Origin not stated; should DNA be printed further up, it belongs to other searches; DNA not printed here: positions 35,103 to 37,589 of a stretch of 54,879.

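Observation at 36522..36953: Mini-intein splitting the Walker A P-loop of the terminase large subunit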

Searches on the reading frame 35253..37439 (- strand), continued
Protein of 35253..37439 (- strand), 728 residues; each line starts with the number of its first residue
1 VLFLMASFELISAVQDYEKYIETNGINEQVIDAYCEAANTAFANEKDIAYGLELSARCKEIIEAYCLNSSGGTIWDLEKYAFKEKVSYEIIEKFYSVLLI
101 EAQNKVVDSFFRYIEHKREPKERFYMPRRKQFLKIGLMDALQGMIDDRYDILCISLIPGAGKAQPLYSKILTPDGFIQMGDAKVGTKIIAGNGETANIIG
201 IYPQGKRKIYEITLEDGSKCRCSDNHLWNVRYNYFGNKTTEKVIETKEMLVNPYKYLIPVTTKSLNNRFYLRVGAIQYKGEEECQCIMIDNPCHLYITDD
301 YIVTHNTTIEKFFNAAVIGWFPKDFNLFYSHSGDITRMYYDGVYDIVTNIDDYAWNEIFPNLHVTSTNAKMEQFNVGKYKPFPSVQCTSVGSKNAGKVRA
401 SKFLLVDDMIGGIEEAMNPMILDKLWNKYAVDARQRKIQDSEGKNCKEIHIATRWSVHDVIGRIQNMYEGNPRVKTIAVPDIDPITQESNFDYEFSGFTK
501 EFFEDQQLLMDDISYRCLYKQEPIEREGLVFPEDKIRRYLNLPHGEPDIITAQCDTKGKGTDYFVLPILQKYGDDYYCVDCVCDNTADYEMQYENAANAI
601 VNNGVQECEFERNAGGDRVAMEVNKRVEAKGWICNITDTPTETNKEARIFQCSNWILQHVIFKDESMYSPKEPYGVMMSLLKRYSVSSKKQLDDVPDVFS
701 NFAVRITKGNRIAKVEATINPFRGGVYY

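Call 57: find_encoding_contigs(protein=P0162, flank=3000, max_places=2)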
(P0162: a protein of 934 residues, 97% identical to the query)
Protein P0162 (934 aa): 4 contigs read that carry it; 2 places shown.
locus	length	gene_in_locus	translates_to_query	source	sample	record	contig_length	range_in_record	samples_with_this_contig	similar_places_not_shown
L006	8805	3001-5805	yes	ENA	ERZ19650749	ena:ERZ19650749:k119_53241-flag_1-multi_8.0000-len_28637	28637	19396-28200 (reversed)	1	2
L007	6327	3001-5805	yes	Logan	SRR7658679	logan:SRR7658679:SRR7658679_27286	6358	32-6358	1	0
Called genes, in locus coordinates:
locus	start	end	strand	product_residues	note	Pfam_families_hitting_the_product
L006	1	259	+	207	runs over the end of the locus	-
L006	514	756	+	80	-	-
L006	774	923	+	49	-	-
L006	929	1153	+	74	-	-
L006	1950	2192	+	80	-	-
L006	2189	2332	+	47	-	-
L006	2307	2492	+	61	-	-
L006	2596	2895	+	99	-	PF16475:DUF5052 (weak)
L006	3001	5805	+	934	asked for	PF05204:Hom_end (faint), PF14528:LAGLIDADG_3, PF17289:Terminase_6C (weak), PF22530:Terminase-T7_RNaseH-like (weak)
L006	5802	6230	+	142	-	-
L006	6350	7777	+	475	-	PF05133:SPP1_portal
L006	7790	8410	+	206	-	PF04233:Phage_Mu_F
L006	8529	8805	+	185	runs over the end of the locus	-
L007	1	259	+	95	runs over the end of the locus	?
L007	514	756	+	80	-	-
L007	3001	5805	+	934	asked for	PF05204:Hom_end (faint), PF14528:LAGLIDADG_3, PF17289:Terminase_6C (weak), PF22530:Terminase-T7_RNaseH-like (weak)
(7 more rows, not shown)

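Call 59: search_solved_structures(query=P0216, max_evalue=1, show_alignments=2)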
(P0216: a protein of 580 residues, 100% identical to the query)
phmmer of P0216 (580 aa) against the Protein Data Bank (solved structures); distinct sequences matched with E-value up to 1: 4.
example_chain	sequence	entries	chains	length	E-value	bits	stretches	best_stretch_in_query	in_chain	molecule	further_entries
3r3t_A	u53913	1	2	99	0.082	14.6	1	445-518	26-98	30S ribosomal protein S6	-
3ezk_A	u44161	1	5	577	0.13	14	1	393-517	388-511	DNA packaging protein Gp17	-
3cpe_A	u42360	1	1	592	0.13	13.9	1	393-517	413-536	DNA packaging protein Gp17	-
3elx_A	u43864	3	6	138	0.43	12.3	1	195-232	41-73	Ileal bile acid-binding protein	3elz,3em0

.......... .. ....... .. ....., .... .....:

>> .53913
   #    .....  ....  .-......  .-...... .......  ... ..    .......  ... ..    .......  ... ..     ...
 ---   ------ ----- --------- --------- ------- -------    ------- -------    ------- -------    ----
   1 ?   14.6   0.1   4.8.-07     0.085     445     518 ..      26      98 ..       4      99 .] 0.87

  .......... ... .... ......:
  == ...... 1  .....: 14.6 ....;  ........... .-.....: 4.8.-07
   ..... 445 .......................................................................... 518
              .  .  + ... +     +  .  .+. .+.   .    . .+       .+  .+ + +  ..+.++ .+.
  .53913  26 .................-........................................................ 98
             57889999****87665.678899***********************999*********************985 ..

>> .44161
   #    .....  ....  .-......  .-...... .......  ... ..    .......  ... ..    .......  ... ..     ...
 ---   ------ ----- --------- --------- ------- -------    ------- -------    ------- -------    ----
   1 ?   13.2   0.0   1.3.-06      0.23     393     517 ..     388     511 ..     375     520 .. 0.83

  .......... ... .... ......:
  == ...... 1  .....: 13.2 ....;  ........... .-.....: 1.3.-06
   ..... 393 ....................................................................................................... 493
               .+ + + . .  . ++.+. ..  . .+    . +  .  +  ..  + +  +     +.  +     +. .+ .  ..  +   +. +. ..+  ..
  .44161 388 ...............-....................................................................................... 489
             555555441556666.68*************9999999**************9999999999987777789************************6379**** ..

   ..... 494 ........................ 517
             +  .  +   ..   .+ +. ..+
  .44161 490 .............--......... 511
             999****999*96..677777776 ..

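Call 60: search_protein_families(library=ncbifam, proteins=[P0216, P0162], max_evalue=0.1)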
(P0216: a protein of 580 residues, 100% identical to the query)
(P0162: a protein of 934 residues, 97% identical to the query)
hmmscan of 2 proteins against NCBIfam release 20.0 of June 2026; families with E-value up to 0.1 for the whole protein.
P0216 (580 aa): 2 families
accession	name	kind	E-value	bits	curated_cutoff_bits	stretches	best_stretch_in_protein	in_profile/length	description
NF033889.1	termin_lrg_T7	equivalog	3.2e-09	36.1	150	1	402-504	335-437/500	phage terminase large subunit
TIGR01630.1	psiM2_ORF9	equivalog_domain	2.3e-05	24.9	41.65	1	426-554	14-136/142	phage terminase large subunit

P0162 (934 aa): 6 families
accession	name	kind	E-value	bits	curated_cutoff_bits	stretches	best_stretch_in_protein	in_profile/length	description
NF033889.1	termin_lrg_T7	equivalog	4e-08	32.5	150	1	756-858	335-437/500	phage terminase large subunit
NF005852.0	PRK07773.1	equivalog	5.1e-08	31.7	780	1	286-428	510-668/886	replicative DNA helicase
TIGR01630.1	psiM2_ORF9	equivalog_domain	1.2e-05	25.9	41.65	1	773-908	6-136/142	phage terminase large subunit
NF038098.1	GyrA_w_intein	exception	2.2e-05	22.6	1850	1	283-430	238-392/1232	intein-containing DNA gyrase subunit A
NF011491.0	PRK14898.1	equivalog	0.00013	20.1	783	1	285-428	246-388/860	DNA-directed RNA polymerase subunit A''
TIGR02285.1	TIGR02285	subfamily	0.099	11.9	143.3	0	230-286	151-208/268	TIGR02285 family protein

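Call 61: search_protein_families(library=phrogs, proteins=[P0216], max_evalue=0.001)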
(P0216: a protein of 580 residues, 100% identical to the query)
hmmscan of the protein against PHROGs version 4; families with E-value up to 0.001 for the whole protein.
P0216 (580 aa): 4 families
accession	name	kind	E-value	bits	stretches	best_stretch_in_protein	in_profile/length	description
phrog_38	-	head and packaging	4.2e-42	145.7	1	133-567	297-712/760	terminase large subunit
phrog_30251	-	head and packaging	1.3e-24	87.5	1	97-533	11-439/799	terminase large subunit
phrog_4758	-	head and packaging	4.4e-13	50.1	1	106-332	23-234/243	terminase large subunit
phrog_5573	-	head and packaging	1.7e-08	35.2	1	352-516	34-196/250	terminase large subunit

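Call 62: find_related_loci(query=window:35253-37427:-, collection=genome_contigs, flank=1000)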
Query window:35253-37427:- (724 aa) in genome_contigs; peptide patterns used: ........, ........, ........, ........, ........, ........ (x = any residue, [..] = any of these).
43 stretches matched a pattern; 9 encode a relative of the query (tblastn E <= 1e-3); 9 distinct loci.
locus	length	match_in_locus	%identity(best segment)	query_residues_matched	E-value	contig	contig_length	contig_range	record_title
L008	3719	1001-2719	77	3-719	0e+0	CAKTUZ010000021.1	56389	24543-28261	MAG: uncultured bacterium isolate REFINED_METABAT215_TOP10_CONTIGS_1500_ASSEMBLY_K77_MERGED__Hadza_PheChl_Fiber-Hadza-Ne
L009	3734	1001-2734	71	1-724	0e+0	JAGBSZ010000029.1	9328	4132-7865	MAG: Bacteroidaceae bacterium isolate RGIG9419 Yak_Cecum-2__c139155, whole genome shotgun sequence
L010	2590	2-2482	71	98-720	0e+0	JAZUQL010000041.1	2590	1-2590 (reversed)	MAG: Lachnospiraceae bacterium isolate T1900044858_TS20190324.MAGScoT_cleanbin_000006 SGB_3075_k141_1676421, whole genom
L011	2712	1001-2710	77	3-716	0e+0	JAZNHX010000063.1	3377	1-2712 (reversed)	MAG: Faecalimonas sp. isolate T1900044688_TS20190154.MAGScoT_cleanbin_000031 SGB_1742_k141_1690292, whole genome shotgun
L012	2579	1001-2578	72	1-673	0e+0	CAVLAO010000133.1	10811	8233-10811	Bacteroides sp. CAG:927 isolate H07659-L1_cleanbin_000044 genome assembly, contig: Spades_H07659-L1_contig_3814, whole g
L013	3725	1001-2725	87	1-719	0e+0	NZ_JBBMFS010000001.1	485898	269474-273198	Lachnospira intestinalis strain CLA-AA-H89B CLA-AA-H89B_contig_1_length_485898, whole genome shotgun sequence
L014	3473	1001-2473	67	90-720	0e+0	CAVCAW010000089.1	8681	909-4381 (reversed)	Bacteroidaceae bacterium isolate H07626-L1_cleanbin_000017 genome assembly, contig: Spades_H07626-L1_contig_4618, whole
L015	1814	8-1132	74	343-722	0e+0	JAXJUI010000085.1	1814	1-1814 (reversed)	MAG: Agathobacter sp. isolate DOME_MAG_5004 5004_C0320_k141_90031, whole genome shotgun sequence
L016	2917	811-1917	38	134-303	3e-22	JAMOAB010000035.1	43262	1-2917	MAG: Bacillota bacterium isolate Bin_63 Bin_63_scaffold_2018, whole genome shotgun sequence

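Call 63: find_encoding_contigs(protein=P0161, flank=500, max_places=1)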
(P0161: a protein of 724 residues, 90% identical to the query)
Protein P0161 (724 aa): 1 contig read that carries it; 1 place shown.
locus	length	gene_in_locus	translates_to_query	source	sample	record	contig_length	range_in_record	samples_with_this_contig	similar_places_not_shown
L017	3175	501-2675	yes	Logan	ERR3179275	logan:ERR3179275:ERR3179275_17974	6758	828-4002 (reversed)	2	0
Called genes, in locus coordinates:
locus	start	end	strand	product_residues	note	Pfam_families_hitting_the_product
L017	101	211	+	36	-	-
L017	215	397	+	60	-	-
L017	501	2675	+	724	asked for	PF17289:Terminase_6C (weak), PF22530:Terminase-T7_RNaseH-like (weak)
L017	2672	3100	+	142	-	-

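Call 64: find_encoding_contigs(protein=P0164, flank=500, max_places=1)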
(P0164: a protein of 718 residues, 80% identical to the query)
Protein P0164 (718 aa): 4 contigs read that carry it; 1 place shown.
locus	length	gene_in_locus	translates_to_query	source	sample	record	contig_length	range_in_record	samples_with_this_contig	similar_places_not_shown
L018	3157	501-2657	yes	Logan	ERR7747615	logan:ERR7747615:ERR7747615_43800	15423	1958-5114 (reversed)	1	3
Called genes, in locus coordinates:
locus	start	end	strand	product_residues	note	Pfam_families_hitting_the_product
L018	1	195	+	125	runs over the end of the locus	-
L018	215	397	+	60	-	-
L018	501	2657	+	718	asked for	PF17289:Terminase_6C (weak), PF22530:Terminase-T7_RNaseH-like (weak)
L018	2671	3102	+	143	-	-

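Call 65: find_encoding_contigs(protein=P0176, flank=500, max_places=1)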
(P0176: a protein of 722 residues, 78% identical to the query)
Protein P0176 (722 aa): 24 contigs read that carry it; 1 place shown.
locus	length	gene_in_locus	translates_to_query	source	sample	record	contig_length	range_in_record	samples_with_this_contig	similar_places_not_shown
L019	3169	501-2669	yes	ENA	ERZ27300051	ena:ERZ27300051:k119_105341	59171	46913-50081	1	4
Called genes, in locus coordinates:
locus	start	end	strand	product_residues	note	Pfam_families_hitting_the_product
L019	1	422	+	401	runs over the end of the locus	PF01139:RtcB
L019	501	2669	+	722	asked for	PF17289:Terminase_6C (weak), PF22530:Terminase-T7_RNaseH-like (weak)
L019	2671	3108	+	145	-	-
